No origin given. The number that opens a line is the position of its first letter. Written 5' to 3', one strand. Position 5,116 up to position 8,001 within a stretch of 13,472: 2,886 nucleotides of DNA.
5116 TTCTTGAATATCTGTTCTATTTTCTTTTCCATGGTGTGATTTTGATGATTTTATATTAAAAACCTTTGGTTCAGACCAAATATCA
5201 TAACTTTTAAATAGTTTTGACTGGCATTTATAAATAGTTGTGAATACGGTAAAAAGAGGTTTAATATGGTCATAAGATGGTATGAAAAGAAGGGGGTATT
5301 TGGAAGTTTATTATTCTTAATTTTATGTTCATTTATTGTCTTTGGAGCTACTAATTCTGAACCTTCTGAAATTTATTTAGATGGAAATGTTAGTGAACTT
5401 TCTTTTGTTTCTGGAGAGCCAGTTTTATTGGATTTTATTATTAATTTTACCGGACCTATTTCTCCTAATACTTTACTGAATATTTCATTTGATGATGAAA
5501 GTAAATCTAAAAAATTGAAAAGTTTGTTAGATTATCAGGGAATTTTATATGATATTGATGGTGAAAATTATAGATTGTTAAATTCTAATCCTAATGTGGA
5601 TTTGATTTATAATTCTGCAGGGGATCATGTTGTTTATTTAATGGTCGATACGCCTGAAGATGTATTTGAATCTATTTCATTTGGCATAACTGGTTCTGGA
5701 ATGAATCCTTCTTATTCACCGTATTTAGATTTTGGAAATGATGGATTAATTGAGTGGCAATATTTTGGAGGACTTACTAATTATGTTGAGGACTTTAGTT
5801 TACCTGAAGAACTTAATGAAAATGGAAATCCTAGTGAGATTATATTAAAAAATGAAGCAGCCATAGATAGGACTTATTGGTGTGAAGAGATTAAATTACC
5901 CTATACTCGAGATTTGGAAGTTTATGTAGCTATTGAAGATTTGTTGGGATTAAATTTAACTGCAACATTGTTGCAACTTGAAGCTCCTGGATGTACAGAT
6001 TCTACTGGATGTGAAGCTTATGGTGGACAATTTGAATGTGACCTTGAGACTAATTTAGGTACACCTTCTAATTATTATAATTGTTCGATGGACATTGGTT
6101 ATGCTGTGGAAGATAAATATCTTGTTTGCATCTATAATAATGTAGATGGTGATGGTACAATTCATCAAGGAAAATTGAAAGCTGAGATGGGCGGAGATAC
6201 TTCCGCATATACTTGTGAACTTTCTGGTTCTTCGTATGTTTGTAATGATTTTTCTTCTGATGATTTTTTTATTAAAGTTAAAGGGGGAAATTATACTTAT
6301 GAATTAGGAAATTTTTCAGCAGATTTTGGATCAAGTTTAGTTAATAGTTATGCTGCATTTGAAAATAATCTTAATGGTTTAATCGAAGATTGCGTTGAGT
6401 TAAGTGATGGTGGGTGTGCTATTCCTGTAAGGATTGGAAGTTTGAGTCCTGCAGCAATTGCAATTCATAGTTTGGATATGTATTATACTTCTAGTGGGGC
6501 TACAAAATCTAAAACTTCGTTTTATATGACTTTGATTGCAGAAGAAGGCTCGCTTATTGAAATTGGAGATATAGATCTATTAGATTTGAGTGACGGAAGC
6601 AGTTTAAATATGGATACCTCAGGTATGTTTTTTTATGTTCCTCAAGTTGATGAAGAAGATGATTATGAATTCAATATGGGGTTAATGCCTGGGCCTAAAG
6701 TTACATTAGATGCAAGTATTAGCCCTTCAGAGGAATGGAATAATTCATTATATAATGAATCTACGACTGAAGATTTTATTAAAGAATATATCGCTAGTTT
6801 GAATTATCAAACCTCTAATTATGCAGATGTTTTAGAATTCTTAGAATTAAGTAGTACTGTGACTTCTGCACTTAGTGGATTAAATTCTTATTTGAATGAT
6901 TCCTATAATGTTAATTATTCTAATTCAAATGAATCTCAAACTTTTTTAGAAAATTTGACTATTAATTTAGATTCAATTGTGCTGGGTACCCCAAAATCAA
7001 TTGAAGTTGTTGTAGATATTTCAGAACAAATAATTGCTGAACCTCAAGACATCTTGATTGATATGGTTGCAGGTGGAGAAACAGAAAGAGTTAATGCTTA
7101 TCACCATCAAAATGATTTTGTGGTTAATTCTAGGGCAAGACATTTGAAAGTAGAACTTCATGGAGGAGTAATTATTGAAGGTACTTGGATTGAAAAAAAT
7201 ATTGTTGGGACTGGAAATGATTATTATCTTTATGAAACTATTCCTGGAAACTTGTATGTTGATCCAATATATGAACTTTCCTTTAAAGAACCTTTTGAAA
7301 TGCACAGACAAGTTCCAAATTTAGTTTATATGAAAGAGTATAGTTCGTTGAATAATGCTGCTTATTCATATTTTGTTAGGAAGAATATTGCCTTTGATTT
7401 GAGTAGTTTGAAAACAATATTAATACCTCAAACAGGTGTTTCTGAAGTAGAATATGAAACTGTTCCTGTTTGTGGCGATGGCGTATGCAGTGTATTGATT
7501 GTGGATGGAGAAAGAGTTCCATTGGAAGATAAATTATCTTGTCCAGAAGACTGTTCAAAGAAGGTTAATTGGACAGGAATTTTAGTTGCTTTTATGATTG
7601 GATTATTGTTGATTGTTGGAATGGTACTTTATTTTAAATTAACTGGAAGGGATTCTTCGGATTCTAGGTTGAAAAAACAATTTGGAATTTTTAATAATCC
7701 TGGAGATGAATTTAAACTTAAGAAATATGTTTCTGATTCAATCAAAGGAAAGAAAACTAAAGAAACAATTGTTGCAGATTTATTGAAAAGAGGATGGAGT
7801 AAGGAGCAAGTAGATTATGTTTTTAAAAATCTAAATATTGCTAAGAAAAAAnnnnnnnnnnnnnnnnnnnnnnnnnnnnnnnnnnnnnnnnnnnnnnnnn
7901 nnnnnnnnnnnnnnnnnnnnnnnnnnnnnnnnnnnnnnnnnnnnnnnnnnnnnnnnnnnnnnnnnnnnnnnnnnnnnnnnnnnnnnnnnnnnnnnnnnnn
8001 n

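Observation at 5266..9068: Translationally coupled pair of type-I surface proteins: candidate uncharacterised cell-surface (attachment) module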

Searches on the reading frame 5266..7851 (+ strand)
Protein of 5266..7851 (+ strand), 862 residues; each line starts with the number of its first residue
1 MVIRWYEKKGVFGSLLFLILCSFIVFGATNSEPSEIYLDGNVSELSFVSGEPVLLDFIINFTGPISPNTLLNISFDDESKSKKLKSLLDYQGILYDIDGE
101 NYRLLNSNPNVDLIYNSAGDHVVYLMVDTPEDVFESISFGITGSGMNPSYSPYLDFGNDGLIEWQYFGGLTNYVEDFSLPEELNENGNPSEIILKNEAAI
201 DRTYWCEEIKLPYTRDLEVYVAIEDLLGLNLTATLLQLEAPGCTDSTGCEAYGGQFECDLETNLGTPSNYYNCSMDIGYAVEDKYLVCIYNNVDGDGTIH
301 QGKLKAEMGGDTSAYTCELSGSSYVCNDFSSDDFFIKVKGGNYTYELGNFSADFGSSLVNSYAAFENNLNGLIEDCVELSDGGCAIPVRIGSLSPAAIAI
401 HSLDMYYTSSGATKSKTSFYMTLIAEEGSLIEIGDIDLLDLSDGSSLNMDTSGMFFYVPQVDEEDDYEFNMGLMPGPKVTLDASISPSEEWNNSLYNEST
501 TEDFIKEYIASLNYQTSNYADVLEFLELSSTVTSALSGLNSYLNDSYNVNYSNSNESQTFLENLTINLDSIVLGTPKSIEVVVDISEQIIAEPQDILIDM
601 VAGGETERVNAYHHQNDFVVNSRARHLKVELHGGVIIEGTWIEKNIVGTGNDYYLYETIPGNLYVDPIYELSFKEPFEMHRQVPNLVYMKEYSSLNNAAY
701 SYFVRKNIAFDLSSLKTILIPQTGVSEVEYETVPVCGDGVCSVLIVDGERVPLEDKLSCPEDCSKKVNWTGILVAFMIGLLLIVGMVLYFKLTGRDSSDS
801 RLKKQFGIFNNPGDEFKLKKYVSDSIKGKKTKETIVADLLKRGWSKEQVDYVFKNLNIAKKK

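Call 4: search_protein_families(library=pfam, proteins=[window:5266-7851:+], max_evalue=1)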
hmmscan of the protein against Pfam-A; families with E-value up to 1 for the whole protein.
window:5266-7851:+ (862 aa): 0 families

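Call 8: search_solved_structures(query=window:5266-7851:+, max_evalue=1)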
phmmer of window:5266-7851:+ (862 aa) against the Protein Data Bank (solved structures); distinct sequences matched with E-value up to 1: 0.

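Call 10: search_protein_families(library=ncbifam, proteins=[window:5266-7851:+], max_evalue=1)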
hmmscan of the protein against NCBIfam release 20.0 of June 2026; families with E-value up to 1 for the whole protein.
window:5266-7851:+ (862 aa): 0 families

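Call 11: find_homologous_proteins(query=window:5266-7851:+, max_evalue=0.001)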
Query window:5266-7851:+ (862 aa): 4 proteins with E <= 0.001 among 8000 candidates.
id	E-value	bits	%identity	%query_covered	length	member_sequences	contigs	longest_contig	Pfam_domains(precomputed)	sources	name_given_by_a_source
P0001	0.0e+0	1908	98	100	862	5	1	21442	-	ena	-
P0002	0.0e+0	1680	85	100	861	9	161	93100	-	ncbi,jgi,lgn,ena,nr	ncbi:hypothetical protein HN992_01855 [Candidatus Woesearchaeota archaeon]|jgi:hypothetical protein|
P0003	1.6e-231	789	46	95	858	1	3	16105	-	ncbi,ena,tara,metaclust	tara:strand:+ start:4412 stop:6988 length:2577 start_codon:yes stop_codon:yes gene_type:complete|met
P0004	4.0e-185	635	40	99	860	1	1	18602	-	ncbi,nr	ncbi:MAG: hypothetical protein Q8Q42_04175 [Nanoarchaeota archaeon]|nr:hypothetical protein [Nanoarc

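Call 22: find_homologous_proteins(query=A1, max_evalue=0.001)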
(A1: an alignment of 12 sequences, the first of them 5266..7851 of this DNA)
Query A1 (12 sequences) (862 aa, profile of the alignment): 6 proteins with E <= 0.001 among 8000 candidates.
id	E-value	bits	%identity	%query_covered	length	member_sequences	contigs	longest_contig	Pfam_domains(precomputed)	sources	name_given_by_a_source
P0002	0.0e+0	1169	85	100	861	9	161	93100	-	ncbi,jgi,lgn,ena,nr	ncbi:hypothetical protein HN992_01855 [Candidatus Woesearchaeota archaeon]|jgi:hypothetical protein|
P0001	0.0e+0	1165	98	100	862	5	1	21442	-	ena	-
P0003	0.0e+0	1159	46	95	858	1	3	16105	-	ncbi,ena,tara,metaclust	tara:strand:+ start:4412 stop:6988 length:2577 start_codon:yes stop_codon:yes gene_type:complete|met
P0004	0.0e+0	1121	40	99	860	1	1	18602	-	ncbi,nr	ncbi:MAG: hypothetical protein Q8Q42_04175 [Nanoarchaeota archaeon]|nr:hypothetical protein [Nanoarc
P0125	5.3e-20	89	24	34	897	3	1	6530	PF00801.27,PF18911.7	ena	-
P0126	1.2e-12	65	22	26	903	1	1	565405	PF00801.27,PF18911.7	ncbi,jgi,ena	ncbi:MAG: PKD domain-containing protein [Candidatus Pacearchaeota archaeon]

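Call 38: find_related_loci(query=A1, collection=genome_contigs, flank=6000)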
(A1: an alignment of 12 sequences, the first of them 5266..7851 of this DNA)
Query A1 (862 aa) in genome_contigs; peptide patterns used: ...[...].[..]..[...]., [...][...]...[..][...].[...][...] (x = any residue, [..] = any of these).
234 stretches matched a pattern; 18 encode a relative of the query (tblastn E <= 1e-3); 18 distinct loci.
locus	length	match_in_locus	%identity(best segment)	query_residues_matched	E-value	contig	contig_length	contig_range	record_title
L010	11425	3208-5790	85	1-862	0e+0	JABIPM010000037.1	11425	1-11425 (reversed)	MAG: Candidatus Woesearchaeota archaeon isolate SI072_bin118 k141_2346067, whole genome shotgun sequence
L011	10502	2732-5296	45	5-861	0e+0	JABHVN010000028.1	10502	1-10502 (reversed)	MAG: Candidatus Woesearchaeota archaeon isolate SI047_bin109 k141_788535, whole genome shotgun sequence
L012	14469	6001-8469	44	24-854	0e+0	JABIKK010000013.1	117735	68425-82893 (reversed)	MAG: Candidatus Woesearchaeota archaeon isolate SI054_bin47 k141_171421, whole genome shotgun sequence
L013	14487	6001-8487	44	18-854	0e+0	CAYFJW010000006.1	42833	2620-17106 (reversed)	MAG TPA_asm: Candidatus Woesearchaeota archaeon isolate ERP019367_co2_61 genome assembly, contig: NODE_776_length_42833_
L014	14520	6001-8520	40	4-854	0e+0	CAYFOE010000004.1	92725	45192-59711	MAG TPA_asm: Candidatus Woesearchaeota archaeon isolate ERP019367_co1_77 genome assembly, contig: NODE_319_length_92725_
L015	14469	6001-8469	39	46-861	0e+0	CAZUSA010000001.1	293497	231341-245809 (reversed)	MAG TPA_asm: Candidatus Woesearchaeota archaeon isolate binchicken_co46_946 genome assembly, contig: NODE_30_length_2934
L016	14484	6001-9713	40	9-862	0e+0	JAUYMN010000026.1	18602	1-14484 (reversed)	MAG: Nanoarchaeota archaeon isolate C24_metabat.bin.88 C24_k141_820682, whole genome shotgun sequence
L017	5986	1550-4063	28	14-856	3e-77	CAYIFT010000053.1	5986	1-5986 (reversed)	MAG TPA_asm: Candidatus Woesearchaeota archaeon isolate ERP119705_co1_821 genome assembly, contig: NODE_22149_length_598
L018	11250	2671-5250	25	11-857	1e-72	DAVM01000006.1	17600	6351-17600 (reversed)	MAG TPA_asm: Candidatus Woesearchaeota archaeon UBA489 UBA489_contig_31947, whole genome shotgun sequence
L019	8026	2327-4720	25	37-860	7e-71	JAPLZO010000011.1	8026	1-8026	MAG: Candidatus Woesearchaeota archaeon isolate LacPavin_0920_SED5_MAG_27_11 LacPavin_0920_SED5_scaffold_701516, whole g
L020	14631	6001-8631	26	4-861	2e-64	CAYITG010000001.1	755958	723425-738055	MAG TPA_asm: Candidatus Woesearchaeota archaeon isolate ERP119705_co4_441 genome assembly, contig: NODE_2_length_755958_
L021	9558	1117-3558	25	56-861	8e-63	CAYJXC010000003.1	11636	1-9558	MAG TPA_asm: Candidatus Woesearchaeota archaeon isolate ERP125453_co1_51 genome assembly, contig: NODE_6297_length_11636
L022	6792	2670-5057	26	38-860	4e-61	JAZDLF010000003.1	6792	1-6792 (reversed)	MAG: Candidatus Woesearchaeota archaeon isolate MEGAHIT-group-0.579 k141_12807181, whole genome shotgun sequence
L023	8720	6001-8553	24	6-861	6e-46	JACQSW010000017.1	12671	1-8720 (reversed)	MAG: Candidatus Woesearchaeota archaeon isolate NC_groundwater_1395_Ag_S-0.2um_39_41 S_p2_S4_coassembly_k141_416608, who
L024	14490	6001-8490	25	2-861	8e-41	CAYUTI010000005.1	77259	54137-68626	MAG TPA_asm: Candidatus Woesearchaeota archaeon isolate SRP319275_co4_113 genome assembly, contig: NODE_167_length_77259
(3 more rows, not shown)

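Call 40: predict_structure(alignment_id=A3)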
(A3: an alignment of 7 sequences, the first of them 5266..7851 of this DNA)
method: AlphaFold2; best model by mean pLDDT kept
length: 862 residues; sequences in the alignment: 7
mean_pLDDT: 49.4   pTM: 0.30
mean pLDDT of the five models: 49.4, 47.6, 47.3, 42.7, 42.0
residues with pLDDT >= 90: 0; 70-90: 157; 50-70: 243; < 50: 462
segments of 3 or more residues with pLDDT < 50: 1-14, 21-201, 212-215, 266-268, 279-281, 307-313, 331-336, 338-361, 389-441, 443-454, 471-499, 597-614, 660-687, 693-696, 723-769, 790-806, 858-862
pLDDT, mean of each block of 10 residues (from residue 1): 37 49 35 23 29 34 32 32 33 27 28 33 35 31 26 36 33 23 27 38 60 54 60 73 63 73 55 61 66 57 50 62 70 46 26 32 56 59 52 38 44 35 33 40 40 47 51 36 27 42 72 81 80 88 81 67 71 75 65 50 43 55 73 65 69 55 32 22 38 51 57 56 36 33 32 39 41 62 63 39 43 72 77 81 77 62 32
secondary structure, 60 per line:
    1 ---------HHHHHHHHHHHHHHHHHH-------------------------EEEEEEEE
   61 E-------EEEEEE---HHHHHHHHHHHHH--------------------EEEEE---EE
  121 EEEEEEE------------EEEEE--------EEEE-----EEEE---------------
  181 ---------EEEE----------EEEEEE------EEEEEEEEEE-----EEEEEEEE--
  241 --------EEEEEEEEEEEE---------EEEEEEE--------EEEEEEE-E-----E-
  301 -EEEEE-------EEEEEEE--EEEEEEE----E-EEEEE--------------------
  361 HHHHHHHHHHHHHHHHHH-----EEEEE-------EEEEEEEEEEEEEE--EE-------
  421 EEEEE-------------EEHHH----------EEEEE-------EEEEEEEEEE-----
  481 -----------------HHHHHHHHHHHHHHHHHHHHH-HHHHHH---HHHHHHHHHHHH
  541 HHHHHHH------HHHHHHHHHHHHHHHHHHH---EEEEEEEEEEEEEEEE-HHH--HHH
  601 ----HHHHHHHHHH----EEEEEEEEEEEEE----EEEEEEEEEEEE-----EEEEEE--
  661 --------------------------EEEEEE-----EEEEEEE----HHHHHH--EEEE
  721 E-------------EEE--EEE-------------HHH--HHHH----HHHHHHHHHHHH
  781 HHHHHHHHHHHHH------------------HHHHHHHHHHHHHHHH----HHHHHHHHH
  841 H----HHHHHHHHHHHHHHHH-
elements in order (helices of 4 or more, strands of 3 or more residues): H10-27 E53-61 E69-74 H78-90 E111-115 E119-127 E140-144 E153-156 E162-165 E190-193 E204-209 E216-225 E231-238 E249-260 E270-276 E285-291 E302-306 E314-320 E323-329 E336-340 H361-378 E384-388 E396-409 E421-425 E454-458 E466-475 H498-518 H520-525 H529-547 H554-572 E576-591 H605-614 E619-631 E636-647 E653-658 E687-692 E698-704 H709-714 E717-721 E735-737 E740-742 H761-764 H769-793 H812-827 H832-841 H846-861

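Call 41: search_protein_representatives(alignment_id=A2)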
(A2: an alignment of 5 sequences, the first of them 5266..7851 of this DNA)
Query: 5 sequences, 865 profile positions. Proteins with E-value up to 0.001 (for the whole library): 455; up to 1e-10: 214; up to 1e-30: 107. The best 150 are listed.
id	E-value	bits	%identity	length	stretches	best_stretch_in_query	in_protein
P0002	0.0e+00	1607.8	-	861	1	1-865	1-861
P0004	0.0e+00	1429.1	-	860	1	6-865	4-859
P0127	0.0e+00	1013.5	-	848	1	11-857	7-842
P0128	1.0e-215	734.7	-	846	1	16-864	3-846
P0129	8.6e-177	605.9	-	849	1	14-859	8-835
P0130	7.1e-155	533.4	-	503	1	357-857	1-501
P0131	2.2e-129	449.1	-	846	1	9-860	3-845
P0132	6.4e-126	437.6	-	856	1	10-857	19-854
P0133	3.1e-119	415.5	-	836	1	18-860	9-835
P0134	1.4e-114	400.1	-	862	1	38-860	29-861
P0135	2.0e-111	389.7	-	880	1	9-860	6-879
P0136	2.6e-111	389.3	-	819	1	8-860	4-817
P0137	1.7e-110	386.6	-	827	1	39-861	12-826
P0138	4.3e-110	385.3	-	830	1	26-860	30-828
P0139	2.2e-107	376.3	-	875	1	21-860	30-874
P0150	1.5e-87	310.7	-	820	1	28-864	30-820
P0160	4.2e-75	269.5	-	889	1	44-863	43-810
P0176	2.4e-61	224.0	-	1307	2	50-864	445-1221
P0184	3.3e-57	210.3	-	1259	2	38-864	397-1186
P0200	2.5e-47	177.6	-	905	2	498-863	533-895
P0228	1.6e-32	128.7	-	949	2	468-863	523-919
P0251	5.9e-25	103.6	-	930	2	492-865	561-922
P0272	1.2e-19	86.1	-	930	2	606-858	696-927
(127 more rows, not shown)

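Call 49: search_solved_structures(query=A5, max_evalue=10, show_alignments=3)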
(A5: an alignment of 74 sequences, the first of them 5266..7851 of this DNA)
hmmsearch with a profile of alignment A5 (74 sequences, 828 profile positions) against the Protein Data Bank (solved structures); distinct sequences matched with E-value up to 10: 6.
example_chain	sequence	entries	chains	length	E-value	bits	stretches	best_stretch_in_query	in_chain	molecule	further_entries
4zry_B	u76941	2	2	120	0.89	10.8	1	451-533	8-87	Keratin, type II cytoskeletal 1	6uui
2wpr_A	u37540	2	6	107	2.4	9.4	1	509-601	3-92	TRIMERIC AUTOTRANSPORTER ADHESIN FRAGMENT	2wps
6cfw_I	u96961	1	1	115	2.7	9.3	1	741-785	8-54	MBH subunit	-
2zdi_A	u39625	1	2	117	4.7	8.5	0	479-556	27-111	Prefoldin subunit beta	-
9uvy_A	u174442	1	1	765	4.9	8.4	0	490-612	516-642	Vasopressin V2 receptor,ARK1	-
9uvz_A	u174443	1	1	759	7.2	7.8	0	490-587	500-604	Lysophosphatidic acid receptor 2,ARK1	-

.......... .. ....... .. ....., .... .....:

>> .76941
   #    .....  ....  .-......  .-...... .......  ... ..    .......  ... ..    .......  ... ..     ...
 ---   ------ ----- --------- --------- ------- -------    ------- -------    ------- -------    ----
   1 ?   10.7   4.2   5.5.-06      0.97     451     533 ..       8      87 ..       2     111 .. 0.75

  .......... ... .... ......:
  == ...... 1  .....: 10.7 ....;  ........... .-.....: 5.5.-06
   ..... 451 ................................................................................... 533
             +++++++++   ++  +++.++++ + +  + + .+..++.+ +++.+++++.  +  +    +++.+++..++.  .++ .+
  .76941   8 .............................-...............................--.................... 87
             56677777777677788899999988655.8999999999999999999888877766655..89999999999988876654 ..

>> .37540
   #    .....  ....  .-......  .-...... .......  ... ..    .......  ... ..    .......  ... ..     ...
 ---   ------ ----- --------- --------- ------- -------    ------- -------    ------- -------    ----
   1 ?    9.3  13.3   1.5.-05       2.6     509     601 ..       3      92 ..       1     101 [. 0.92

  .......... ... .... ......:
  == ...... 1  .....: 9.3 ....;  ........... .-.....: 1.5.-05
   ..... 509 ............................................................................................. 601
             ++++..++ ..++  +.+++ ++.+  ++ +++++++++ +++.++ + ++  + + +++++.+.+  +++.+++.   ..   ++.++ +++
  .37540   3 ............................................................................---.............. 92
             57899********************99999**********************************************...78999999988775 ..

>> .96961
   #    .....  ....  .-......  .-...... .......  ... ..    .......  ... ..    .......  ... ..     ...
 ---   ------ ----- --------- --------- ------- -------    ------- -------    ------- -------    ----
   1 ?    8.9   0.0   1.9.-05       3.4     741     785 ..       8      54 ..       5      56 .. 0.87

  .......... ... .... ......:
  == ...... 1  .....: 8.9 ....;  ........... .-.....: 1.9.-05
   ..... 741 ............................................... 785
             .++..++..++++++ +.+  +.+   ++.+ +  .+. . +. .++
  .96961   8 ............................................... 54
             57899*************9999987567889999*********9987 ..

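Call 52: search_protein_families(library=pfam, alignment_id=A6, max_evalue=0.01)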
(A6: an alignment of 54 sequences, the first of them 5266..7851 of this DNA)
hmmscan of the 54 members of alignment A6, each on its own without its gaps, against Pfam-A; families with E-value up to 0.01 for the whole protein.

A. member 1, window:5266-7851:+ (862 aa): 0 families

B. families by the number of members that match (of 54 scanned): 13 families
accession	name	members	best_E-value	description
PF18911.6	PKD_4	8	3.6e-20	PKD domain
PF00801.26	PKD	8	2.6e-11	PKD domain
PF22448.1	RepB_primase_C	2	0.0024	RepB DNA-primase C-terminal helical domain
PF00404.24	Dockerin_1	1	4.5e-10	Dockerin type I domain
PF23067.1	MG280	1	9.3e-05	Uncharacterised protein MG280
PF09451.16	ATG27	1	0.00029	Autophagy-related protein 27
PF00041.27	fn3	1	0.00068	Fibronectin type III domain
PF17428.7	DUF5412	1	0.0007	Family of unknown function (DUF5412)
PF07495.19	Y_Y_Y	1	0.0018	Y_Y_Y domain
PF12575.13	Pox_EPC_I2-L1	1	0.0021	Poxvirus entry protein complex L1 and I2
PF22540.1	RET_CRD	1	0.0043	RET, Cysteine Rich Domain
PF22352.2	K319L-like_PKD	1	0.0074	K319L-like, PKD domain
PF18358.7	Tudor_4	1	0.0081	Histone methyltransferase Tudor domain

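Call 56: fold_search(model_id=the predicted structure, library=pdb)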
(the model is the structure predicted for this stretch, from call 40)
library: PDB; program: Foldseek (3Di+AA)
matches with E <= 10: 537; with E <= 0.001: 0
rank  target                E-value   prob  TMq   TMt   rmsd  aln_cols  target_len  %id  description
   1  9jwb_Z                8.4e-03  0.99  0.13  0.44  10.4       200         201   10  Cyanophage A4 capsid asymmetric unit (released 2025-04-09)
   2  4w8j                  8.8e-03  0.11  0.07  0.06  27.5       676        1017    8  Structure of the full-length insecticidal protein Cry1Ac reveals intriguing details of toxin packaging into in vivo form (released 2014-09-17)
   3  8w7n                  1.2e-02  0.13  0.09  0.08  30.4       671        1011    8  Crystal structure of the in-cell Cry1Aa purified from Bacillus thuringiensis (released 2024-03-06)
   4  1of3_B                1.9e-02  0.89  0.09  0.31   8.6       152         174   12  Structural and thermodynamic dissection of specific mannan recognition by a carbohydrate-binding module, TmCBM27 (released 2003-04-17)
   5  8ebb_B                1.9e-02  0.51  0.07  0.26  20.4       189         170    8  Crystal structure of SIX6 from Fusarium oxysporum f. sp. lycopersici (released 2023-06-21)
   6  4ci7_A                2.1e-02  0.97  0.12  0.21   9.6       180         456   11  The crystal structure of the cysteine protease and lectin-like domains of Cwp84, a surface layer associated protein of (released 2014-05-14)
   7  1of4_A                3.0e-02  0.85  0.09  0.33   8.3       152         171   12  Structural and thermodynamic dissection of specific mannan recognition by a carbohydrate-binding module, TmCBM27 (released 2003-04-17)
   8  4ci7_B                3.2e-02  0.98  0.12  0.20   5.6       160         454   12  The crystal structure of the cysteine protease and lectin-like domains of Cwp84, a surface layer associated protein of (released 2014-05-14)
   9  1oh4_A                3.2e-02  0.85  0.09  0.33   8.4       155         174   11  Structural and thermodynamic dissection of specific mannan recognition by a carbohydrate-binding module (released 2004-03-16)
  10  9ega_A                3.4e-02  0.28  0.07  0.09  21.2       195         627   11  Crystal Structure of a CE20 carbohydrate acetylesterase from Pedobacter psychrotolerans (PpCE20_II), with ancillary do (released 2025-08-13)
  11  1of3_A                4.7e-02  0.82  0.09  0.32   8.3       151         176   10  Structural and thermodynamic dissection of specific mannan recognition by a carbohydrate-binding module, TmCBM27 (released 2003-04-17)
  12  6mge_A                5.5e-02  0.41  0.08  0.29  14.4       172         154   10  Structure of human 4-1BBL (released 2018-11-21)
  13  6qfk_A                5.5e-02  0.13  0.08  0.06  26.5       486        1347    9  EngBF DARPin Fusion 4b G10 (released 2019-11-06)
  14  7crb_A                7.2e-02  0.77  0.09  0.11   5.9       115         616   10  Cryo-EM structure of plant NLR RPP1 LRR-ID domain in complex with ATR1 (released 2020-12-16)
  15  6cu0_A                7.2e-02  0.25  0.07  0.27  14.0       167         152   11  Crystal structure of 4-1BBL/4-1BB (C121S) complex in P21 space group (released 2018-05-09)
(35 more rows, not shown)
